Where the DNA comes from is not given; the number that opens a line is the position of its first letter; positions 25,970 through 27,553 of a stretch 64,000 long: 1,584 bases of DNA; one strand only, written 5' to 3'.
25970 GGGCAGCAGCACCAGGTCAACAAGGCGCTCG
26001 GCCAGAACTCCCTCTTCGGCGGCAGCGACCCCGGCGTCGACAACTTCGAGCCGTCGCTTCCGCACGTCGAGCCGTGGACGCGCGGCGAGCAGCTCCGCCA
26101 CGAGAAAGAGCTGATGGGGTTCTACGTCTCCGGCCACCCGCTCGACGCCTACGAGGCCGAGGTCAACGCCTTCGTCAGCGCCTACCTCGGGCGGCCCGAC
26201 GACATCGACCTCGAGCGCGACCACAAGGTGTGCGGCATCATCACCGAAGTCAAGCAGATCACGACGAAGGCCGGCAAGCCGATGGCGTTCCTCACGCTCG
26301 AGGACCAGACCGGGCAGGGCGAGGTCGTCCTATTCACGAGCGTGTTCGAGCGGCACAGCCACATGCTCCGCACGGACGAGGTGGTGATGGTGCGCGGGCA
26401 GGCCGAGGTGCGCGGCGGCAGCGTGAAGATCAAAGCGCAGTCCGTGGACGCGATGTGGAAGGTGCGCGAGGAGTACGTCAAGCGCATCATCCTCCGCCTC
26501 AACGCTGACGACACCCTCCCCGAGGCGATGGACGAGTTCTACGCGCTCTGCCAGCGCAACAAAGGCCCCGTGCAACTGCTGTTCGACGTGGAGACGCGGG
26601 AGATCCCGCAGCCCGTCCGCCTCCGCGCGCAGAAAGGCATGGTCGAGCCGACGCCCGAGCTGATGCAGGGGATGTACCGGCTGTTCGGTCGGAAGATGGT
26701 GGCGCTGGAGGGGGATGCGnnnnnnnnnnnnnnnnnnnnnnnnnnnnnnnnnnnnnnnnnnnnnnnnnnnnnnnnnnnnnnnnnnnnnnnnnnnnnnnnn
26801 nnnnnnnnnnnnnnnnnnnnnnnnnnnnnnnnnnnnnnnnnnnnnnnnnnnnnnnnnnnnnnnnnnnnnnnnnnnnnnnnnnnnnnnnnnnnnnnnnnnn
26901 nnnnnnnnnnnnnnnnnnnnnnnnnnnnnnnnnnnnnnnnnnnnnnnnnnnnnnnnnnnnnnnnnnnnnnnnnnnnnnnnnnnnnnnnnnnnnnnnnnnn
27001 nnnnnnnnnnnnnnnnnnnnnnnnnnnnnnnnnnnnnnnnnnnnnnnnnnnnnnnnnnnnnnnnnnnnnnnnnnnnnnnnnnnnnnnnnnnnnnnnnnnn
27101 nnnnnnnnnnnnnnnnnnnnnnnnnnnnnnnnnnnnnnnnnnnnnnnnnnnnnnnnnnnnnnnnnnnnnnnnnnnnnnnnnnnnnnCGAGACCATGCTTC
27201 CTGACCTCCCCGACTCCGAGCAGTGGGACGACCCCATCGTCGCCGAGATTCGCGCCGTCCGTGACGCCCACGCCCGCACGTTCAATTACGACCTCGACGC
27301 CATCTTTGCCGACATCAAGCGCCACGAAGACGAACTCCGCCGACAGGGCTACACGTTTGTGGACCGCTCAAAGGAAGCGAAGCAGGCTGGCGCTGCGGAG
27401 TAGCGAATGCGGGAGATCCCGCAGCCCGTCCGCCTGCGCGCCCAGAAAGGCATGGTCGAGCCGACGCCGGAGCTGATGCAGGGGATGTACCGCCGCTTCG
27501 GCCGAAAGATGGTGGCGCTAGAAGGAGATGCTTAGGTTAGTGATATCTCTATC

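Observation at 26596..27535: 127-nt duplication of the dnaE 3' end brackets foreign cargo: dnaE tail used as an integration site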

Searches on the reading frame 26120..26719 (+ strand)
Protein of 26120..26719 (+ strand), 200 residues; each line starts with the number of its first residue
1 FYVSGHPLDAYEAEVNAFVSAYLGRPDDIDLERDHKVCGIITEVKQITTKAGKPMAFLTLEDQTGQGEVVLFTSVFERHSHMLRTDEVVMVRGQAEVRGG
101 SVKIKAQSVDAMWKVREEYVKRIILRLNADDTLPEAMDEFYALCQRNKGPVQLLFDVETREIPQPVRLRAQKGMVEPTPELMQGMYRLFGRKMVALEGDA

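Call 77: find_homologous_proteins(query=window:26120-26719:+, max_evalue=1e-30)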
Query window:26120-26719:+ (200 aa): 3 proteins with E <= 1e-30 among 209 candidates.
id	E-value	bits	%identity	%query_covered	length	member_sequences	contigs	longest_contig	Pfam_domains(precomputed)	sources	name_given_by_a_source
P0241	9.2e-79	282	99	66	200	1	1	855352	PF01336.32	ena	-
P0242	3.5e-62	228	53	100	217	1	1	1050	PF01336.32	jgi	jgi:DNA polymerase-3 subunit alpha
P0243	5.8e-46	175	44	98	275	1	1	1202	PF01336.32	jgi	jgi:DNA polymerase-3 subunit alpha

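Call 78: find_encoding_contigs(protein=P0241, flank=8000, max_places=4)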
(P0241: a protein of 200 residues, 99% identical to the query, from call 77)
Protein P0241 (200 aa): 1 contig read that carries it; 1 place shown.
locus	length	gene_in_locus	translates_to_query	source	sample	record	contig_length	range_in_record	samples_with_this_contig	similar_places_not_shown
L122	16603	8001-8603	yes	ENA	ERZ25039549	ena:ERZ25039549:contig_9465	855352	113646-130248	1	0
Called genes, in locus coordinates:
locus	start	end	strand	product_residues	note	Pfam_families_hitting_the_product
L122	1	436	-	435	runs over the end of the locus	PF17116:T9SS_plug_1st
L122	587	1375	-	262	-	PF07719:TPR_2 (faint)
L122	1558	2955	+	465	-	-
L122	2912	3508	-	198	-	-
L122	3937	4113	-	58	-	PF07432:Hc1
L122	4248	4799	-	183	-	-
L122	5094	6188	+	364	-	PF02811:PHP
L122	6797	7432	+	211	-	PF17657:DNA_pol3_finger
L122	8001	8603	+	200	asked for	PF01336:tRNA_anti-codon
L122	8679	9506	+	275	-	PF08867:FRG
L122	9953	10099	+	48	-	-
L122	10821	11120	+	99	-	PF01541:GIY-YIG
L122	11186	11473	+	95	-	PF02604:PhdYeFM_antitox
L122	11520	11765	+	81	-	PF06769:YoeB_toxin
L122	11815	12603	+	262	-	PF03372:Exo_endo_phos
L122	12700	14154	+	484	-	PF11918:Peptidase_S41_N, PF03572:Peptidase_S41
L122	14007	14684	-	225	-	-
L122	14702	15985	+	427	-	PF07690:MFS_1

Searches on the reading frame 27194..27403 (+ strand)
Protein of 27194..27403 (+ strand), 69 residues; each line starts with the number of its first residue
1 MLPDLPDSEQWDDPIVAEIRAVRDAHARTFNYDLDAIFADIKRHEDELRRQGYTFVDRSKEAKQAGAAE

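Call 6: search_protein_families(library=pfam, proteins=[window:27194-27403:+], max_evalue=0.01)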
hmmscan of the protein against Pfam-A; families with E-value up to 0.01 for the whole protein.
window:27194-27403:+ (69 aa): 0 families

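Call 7: search_protein_families(library=padloc, proteins=[window:27194-27403:+], max_evalue=0.01)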
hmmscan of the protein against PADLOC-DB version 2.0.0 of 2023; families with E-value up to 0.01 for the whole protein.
window:27194-27403:+ (69 aa): 0 families

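Call 12: search_protein_families(library=ncbifam, proteins=[window:27194-27403:+], max_evalue=1)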
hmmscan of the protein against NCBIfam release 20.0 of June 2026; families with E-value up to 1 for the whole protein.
window:27194-27403:+ (69 aa): 0 families
